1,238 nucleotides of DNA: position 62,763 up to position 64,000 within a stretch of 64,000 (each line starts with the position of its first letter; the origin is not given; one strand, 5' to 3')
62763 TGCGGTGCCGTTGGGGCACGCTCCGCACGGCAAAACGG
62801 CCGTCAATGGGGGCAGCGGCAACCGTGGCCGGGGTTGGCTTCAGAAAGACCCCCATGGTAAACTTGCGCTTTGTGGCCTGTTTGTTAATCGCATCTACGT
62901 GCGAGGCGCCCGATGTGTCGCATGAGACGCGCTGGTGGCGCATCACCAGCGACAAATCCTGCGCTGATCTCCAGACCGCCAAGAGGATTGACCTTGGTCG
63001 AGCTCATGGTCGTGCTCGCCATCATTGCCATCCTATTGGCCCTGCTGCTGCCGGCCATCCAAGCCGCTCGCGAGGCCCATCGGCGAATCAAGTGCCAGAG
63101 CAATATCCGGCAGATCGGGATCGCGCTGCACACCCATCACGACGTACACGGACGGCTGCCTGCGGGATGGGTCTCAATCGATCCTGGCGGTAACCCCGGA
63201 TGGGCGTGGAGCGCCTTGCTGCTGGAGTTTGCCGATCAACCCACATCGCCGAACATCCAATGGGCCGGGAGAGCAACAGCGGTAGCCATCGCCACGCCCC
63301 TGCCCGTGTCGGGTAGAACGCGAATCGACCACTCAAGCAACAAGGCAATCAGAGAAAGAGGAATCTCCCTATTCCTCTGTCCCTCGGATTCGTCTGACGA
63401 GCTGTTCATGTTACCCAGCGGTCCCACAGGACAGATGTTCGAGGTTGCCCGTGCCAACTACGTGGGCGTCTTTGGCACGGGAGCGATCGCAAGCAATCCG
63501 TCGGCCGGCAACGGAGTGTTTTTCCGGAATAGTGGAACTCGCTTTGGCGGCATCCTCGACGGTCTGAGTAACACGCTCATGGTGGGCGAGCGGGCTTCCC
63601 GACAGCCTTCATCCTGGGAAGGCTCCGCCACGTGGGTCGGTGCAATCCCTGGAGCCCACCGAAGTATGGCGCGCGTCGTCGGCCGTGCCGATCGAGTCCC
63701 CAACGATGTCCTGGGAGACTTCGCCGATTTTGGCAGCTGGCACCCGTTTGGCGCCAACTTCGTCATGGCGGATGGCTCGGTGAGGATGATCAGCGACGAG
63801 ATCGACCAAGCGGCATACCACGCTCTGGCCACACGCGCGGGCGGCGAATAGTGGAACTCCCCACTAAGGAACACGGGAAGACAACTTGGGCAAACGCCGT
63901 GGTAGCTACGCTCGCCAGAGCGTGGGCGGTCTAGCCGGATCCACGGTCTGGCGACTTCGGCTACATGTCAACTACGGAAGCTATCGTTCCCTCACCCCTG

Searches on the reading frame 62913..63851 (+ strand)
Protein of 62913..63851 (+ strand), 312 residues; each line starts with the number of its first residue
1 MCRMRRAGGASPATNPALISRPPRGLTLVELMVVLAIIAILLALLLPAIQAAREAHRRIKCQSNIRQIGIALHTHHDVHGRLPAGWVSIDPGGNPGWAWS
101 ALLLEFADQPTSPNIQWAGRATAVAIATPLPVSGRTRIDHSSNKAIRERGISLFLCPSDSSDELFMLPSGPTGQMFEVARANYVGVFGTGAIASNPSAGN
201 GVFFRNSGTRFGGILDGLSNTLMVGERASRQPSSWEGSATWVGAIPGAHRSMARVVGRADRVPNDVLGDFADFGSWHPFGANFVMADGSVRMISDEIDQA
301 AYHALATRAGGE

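Call 83: search_protein_families(library=pfam, proteins=[window:62913-63851:+], max_evalue=0.001)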
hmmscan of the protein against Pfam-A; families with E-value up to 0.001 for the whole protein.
window:62913-63851:+ (312 aa): 2 families
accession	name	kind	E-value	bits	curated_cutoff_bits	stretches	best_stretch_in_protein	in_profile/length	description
PF07596.16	SBP_bac_10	-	1.3e-47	163.6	23.3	1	50-299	1-267/268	Protein of unknown function (DUF1559)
PF07963.17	N_methyl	-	5.7e-08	32.5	21.2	1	24-46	5-27/27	Prokaryotic N-terminal methylation motif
